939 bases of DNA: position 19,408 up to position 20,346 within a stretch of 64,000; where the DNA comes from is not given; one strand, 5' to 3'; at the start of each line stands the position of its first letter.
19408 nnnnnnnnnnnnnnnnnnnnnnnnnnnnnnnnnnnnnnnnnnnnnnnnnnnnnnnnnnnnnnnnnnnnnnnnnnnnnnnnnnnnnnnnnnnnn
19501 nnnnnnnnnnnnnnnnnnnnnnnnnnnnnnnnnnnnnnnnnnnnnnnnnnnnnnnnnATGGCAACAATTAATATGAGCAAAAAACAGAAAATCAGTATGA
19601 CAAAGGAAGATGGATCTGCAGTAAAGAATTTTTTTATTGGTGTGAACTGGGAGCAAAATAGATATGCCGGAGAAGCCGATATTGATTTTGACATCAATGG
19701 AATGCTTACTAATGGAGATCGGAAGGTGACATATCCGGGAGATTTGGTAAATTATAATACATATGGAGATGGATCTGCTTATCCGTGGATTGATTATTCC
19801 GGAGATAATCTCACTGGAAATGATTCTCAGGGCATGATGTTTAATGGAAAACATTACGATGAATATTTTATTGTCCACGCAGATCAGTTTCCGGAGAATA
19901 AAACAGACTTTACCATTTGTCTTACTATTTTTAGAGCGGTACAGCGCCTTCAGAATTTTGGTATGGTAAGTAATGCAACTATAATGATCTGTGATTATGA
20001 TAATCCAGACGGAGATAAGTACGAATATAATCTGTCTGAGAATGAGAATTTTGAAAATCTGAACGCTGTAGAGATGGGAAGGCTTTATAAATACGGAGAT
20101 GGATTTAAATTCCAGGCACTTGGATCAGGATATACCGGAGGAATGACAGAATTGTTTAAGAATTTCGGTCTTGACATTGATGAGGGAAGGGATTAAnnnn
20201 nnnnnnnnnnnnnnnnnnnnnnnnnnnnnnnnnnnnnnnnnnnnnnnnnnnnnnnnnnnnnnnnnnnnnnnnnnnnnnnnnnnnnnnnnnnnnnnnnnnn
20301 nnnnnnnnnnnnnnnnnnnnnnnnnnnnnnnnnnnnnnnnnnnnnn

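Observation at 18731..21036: Membrane-stress style module: TerY-like vWA, TerD, TM-anchored PspA/IM30 and a 30-aa TM peptide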

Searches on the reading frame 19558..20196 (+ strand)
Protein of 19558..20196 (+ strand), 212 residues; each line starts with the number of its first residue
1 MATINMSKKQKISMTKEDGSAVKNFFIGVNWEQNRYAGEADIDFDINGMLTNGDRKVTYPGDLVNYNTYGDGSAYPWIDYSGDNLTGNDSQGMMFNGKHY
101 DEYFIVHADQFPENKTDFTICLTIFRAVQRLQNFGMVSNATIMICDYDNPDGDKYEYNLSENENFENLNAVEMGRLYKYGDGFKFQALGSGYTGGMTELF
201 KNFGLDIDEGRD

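Call 3: search_protein_families(library=pfam, proteins=[window:19558-20196:+], max_evalue=0.1)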
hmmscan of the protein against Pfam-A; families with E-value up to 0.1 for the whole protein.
window:19558-20196:+ (212 aa): 1 family
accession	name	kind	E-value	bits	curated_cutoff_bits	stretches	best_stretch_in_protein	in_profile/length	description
PF02342.23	TerD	-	4.3e-33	114.8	25.3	1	3-203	2-187/187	TerD domain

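Call 8: search_dna_similar(query=window:19558-20196:+, collection=phages, mode=protein, max_rows=30)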
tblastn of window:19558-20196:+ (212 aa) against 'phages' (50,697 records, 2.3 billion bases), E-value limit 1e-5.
Records with a match: 15; places in all: 20; records where one place covers at least 80% of the query: 13.
Best place of each record, by identity: <60% 15.
By first word of the organism name: Brevundimonas 7; Bacteriophage 3; Lysinibacillus 2; Caulobacter 2; Bacillus 1.
By host as written in the record: Brevundimonas pondensis LVF1 6; - 3; Lysinibacillus fusiformis 2; Caulobacter crescentus 2; Bacillus thuringiensis kurstaki 1; Brevundimonas pondensis EIF1 1.
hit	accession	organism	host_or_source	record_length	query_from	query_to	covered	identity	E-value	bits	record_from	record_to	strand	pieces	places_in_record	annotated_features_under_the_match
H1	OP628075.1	Lysinibacillus phage vB_LfM_LysYB1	Lysinibacillus fusiformis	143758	1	207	98%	33.8%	1e-21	98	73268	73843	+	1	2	TerD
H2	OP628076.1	Lysinibacillus phage vB_LfM_LysYB2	Lysinibacillus fusiformis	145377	1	207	98%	33.8%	1e-21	98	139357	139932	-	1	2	TerD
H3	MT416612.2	Bacillus phage YungSlug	Bacillus thuringiensis kurstaki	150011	1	207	98%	32.4%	1e-20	95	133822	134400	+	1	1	TerD family protein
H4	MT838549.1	Bacteriophage sp.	human fecal samples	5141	1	207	98%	32.1%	1e-19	92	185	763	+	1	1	record has no annotation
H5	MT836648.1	Bacteriophage sp.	human fecal samples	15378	4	208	97%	31.7%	2e-19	91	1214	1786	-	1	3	record has no annotation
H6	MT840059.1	Bacteriophage sp.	human fecal samples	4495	3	207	97%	31.6%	7e-19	90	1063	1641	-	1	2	record has no annotation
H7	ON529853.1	Brevundimonas phage vB_BpoS-Bambus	Brevundimonas pondensis LVF1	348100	1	203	96%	28.4%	5e-7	55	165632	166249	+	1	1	tellurium resistance protein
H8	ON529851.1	Brevundimonas phage vB_BpoS-Marchewka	Brevundimonas pondensis LVF1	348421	1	203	96%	28.4%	5e-7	55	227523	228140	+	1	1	tellurium resistance protein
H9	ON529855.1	Brevundimonas phage vB_BpoS-Domovoi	Brevundimonas pondensis EIF1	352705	1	203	96%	27.6%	7e-7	55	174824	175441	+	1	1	putative tellurium resistance protein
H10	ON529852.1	Brevundimonas phage vB_BpoS-Kabachok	Brevundimonas pondensis LVF1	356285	1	203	96%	27.6%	7e-7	55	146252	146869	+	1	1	tellurium resistance protein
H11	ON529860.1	Brevundimonas phage vB_BpoS-Papperlapapp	Brevundimonas pondensis LVF1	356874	1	203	96%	27.6%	7e-7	55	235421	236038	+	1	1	tellurium resistance protein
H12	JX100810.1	Caulobacter phage CcrColossus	Caulobacter crescentus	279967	3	201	94%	26.4%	2e-6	54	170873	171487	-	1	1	putative TerD-like bacterial stress protein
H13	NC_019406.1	Caulobacter phage CcrColossus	Caulobacter crescentus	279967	3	201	94%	26.4%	2e-6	54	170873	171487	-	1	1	putative TerD-like bacterial stress protein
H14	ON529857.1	Brevundimonas phage vB_BpoS-Kikimora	Brevundimonas pondensis LVF1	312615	1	148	70%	32.2%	4e-9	61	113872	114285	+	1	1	tellurium resistance protein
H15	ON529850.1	Brevundimonas phage vB_BpoS-Gurke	Brevundimonas pondensis LVF1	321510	1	148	70%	32.2%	5e-9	61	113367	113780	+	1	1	tellurium resistance protein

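Call 9: get_annotated_region(hit=H1, flank=6000)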
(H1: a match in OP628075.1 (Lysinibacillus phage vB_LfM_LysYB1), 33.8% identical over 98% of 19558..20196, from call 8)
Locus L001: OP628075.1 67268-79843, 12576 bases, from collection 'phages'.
description: Lysinibacillus phage vB_LfM_LysYB1, complete genome.
organism: Lysinibacillus phage vB_LfM_LysYB1 (NCBI taxid 2995278)
taxonomy: Viruses; Duplodnaviria; Heunggongvirae; Uroviricota; Caudoviricetes; Herelleviridae; Spounavirinae
host: Lysinibacillus fusiformis; source: -; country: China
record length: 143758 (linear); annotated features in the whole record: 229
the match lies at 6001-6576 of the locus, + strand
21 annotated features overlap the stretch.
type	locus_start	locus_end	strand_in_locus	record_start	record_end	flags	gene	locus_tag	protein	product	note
CDS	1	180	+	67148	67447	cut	-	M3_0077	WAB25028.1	hypothetical protein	-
CDS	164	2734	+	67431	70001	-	-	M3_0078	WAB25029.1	hypothetical protein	-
CDS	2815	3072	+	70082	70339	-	-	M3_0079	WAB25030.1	deaminated base DNA N-glycosylase activity protein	-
CDS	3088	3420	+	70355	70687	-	-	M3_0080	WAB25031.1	hypothetical protein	-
CDS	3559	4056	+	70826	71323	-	-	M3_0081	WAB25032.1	hypothetical protein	-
CDS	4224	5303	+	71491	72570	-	-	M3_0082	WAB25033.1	hypothetical protein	-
CDS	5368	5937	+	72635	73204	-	-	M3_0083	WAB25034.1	TerD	-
CDS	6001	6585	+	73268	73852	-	-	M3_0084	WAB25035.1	TerD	-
CDS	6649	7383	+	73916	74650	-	-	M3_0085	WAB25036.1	hypothetical protein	-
CDS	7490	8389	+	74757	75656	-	-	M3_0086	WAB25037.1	hypothetical protein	-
CDS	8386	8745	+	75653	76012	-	-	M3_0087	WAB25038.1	hypothetical protein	-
CDS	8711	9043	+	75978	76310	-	-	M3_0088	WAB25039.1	hypothetical protein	-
CDS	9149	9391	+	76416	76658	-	-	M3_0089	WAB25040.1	hypothetical protein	-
CDS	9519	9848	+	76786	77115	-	-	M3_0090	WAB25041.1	hypothetical protein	-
CDS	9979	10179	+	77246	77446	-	-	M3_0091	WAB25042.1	hypothetical protein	-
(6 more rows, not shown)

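Call 10: get_annotated_region(hit=H3, flank=6000)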
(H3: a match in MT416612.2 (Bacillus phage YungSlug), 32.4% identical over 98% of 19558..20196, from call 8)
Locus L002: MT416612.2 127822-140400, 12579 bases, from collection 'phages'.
description: Bacillus phage YungSlug, complete genome.
organism: Bacillus phage YungSlug (NCBI taxid 2736257)
taxonomy: Viruses; Duplodnaviria; Heunggongvirae; Uroviricota; Caudoviricetes; Herelleviridae; Spounavirinae
host: Bacillus thuringiensis kurstaki; source: soil; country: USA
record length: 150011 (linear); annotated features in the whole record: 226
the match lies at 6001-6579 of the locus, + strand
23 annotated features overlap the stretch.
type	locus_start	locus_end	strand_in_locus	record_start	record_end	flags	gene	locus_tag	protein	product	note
CDS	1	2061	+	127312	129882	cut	-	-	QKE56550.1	ATPase domain protein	-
CDS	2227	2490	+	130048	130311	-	-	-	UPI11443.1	hypothetical protein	-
CDS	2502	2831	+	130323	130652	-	-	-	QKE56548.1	hypothetical protein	-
CDS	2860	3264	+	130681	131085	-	-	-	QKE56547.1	hypothetical protein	-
CDS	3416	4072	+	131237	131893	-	-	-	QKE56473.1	TerD protein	-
CDS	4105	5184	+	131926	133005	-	-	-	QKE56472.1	hypothetical protein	-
CDS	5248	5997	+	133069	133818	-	-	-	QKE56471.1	endonuclease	-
CDS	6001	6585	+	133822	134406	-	-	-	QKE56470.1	TerD family protein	-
CDS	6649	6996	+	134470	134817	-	-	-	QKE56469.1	hypothetical protein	-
CDS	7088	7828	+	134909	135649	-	-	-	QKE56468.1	membrane protein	-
CDS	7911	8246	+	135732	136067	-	-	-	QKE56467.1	hypothetical protein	-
CDS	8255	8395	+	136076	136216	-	-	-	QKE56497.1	hypothetical protein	-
CDS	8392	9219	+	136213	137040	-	-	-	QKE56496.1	nucleotidyl transferase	-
CDS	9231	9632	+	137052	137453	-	-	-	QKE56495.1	hypothetical protein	-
CDS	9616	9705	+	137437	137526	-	-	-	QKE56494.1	hypothetical protein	-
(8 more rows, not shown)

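Call 11: get_annotated_region(hit=H5, flank=8000)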
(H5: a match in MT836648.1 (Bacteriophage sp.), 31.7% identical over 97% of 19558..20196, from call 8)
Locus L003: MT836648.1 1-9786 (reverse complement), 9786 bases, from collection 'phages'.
description: UNVERIFIED: Bacteriophage sp. clone scaffold_2738 genomic sequence.
organism: Bacteriophage sp. (NCBI taxid 38018)
taxonomy: Viruses
host: -; source: human fecal samples; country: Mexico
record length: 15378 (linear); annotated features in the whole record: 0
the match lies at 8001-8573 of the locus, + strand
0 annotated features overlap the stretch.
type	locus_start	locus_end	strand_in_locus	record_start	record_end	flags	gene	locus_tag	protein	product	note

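Call 12: search_protein_families(library=pfam, proteins=[L001:164-2734:+, L001:3559-4056:+, L001:4224-5303:+, L001:5368-5937:+, L001:6001-6585:+, L001:6649-7383:+, L001:7490-8389:+, L002:7088-7828:+, L002:5248-5997:+, L002:6649-6996:+], max_evalue=0.01)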
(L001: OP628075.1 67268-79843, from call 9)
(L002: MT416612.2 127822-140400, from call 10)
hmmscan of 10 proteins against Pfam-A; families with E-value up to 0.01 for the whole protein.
L001:164-2734:+ (856 aa): 0 families

L001:3559-4056:+ (165 aa): 0 families

L001:4224-5303:+ (359 aa): 0 families

L001:5368-5937:+ (189 aa): 1 family
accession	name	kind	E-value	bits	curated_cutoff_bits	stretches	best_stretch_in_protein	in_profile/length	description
PF02342.23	TerD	-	6e-72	241.5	25.3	1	1-188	1-187/187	TerD domain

L001:6001-6585:+ (194 aa): 1 family
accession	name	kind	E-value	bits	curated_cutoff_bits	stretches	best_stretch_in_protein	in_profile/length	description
PF02342.23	TerD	-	6.3e-73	244.7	25.3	1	1-188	1-187/187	TerD domain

L001:6649-7383:+ (244 aa): 1 family
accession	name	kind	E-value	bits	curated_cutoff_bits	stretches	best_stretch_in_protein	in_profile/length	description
PF03741.22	TerC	-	5.7e-49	166.7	27.8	1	12-198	2-177/178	Integral membrane protein TerC family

L001:7490-8389:+ (299 aa): 0 families

L002:7088-7828:+ (246 aa): 2 families
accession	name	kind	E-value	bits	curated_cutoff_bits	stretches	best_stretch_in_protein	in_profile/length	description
PF03741.22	TerC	-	1.1e-52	178.8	27.8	1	35-210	2-176/178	Integral membrane protein TerC family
PF04332.21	DUF475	-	0.0023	18.2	27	0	104-237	154-286/293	Protein of unknown function (DUF475)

L002:5248-5997:+ (249 aa): 2 families
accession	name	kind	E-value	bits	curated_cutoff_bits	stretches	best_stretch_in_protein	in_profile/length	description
PF07460.16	NUMOD3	-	3.5e-16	59.3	20.4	2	136-165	1-37/37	NUMOD3 motif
PF01541.30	GIY-YIG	-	1.4e-14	54.6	22.6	1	2-83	2-75/78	GIY-YIG catalytic domain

L002:6649-6996:+ (115 aa): 0 families

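Call 14: search_protein_families(library=phrogs, proteins=[window:19558-20196:+], max_evalue=0.001)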
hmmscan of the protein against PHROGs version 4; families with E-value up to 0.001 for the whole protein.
window:19558-20196:+ (212 aa): 1 family
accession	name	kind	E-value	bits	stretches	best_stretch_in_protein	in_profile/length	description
phrog_5698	-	unknown function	5.4e-26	92.2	1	3-203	4-188/195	-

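Call 23: search_protein_families(library=ncbifam, proteins=[window:19558-20196:+], max_evalue=0.001)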
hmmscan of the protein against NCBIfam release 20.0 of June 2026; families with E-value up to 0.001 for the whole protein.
window:19558-20196:+ (212 aa): 0 families

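Call 24: search_protein_families(library=padloc, proteins=[window:19558-20196:+], max_evalue=0.001)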
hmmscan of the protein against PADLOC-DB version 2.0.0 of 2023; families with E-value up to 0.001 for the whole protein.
window:19558-20196:+ (212 aa): 0 families

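Call 25: search_solved_structures(query=window:19558-20196:+, max_evalue=0.001, show_alignments=3)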
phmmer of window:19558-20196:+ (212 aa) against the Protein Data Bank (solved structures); distinct sequences matched with E-value up to 0.001: 2.
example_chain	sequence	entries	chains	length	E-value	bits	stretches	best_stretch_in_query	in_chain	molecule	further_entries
2kxt_A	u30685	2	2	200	1.3e-19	73.8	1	3-206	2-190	Tellurite resistance protein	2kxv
3ibz_A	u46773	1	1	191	1.5e-18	70.4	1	4-206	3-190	Putative tellurium resistant like protein TerD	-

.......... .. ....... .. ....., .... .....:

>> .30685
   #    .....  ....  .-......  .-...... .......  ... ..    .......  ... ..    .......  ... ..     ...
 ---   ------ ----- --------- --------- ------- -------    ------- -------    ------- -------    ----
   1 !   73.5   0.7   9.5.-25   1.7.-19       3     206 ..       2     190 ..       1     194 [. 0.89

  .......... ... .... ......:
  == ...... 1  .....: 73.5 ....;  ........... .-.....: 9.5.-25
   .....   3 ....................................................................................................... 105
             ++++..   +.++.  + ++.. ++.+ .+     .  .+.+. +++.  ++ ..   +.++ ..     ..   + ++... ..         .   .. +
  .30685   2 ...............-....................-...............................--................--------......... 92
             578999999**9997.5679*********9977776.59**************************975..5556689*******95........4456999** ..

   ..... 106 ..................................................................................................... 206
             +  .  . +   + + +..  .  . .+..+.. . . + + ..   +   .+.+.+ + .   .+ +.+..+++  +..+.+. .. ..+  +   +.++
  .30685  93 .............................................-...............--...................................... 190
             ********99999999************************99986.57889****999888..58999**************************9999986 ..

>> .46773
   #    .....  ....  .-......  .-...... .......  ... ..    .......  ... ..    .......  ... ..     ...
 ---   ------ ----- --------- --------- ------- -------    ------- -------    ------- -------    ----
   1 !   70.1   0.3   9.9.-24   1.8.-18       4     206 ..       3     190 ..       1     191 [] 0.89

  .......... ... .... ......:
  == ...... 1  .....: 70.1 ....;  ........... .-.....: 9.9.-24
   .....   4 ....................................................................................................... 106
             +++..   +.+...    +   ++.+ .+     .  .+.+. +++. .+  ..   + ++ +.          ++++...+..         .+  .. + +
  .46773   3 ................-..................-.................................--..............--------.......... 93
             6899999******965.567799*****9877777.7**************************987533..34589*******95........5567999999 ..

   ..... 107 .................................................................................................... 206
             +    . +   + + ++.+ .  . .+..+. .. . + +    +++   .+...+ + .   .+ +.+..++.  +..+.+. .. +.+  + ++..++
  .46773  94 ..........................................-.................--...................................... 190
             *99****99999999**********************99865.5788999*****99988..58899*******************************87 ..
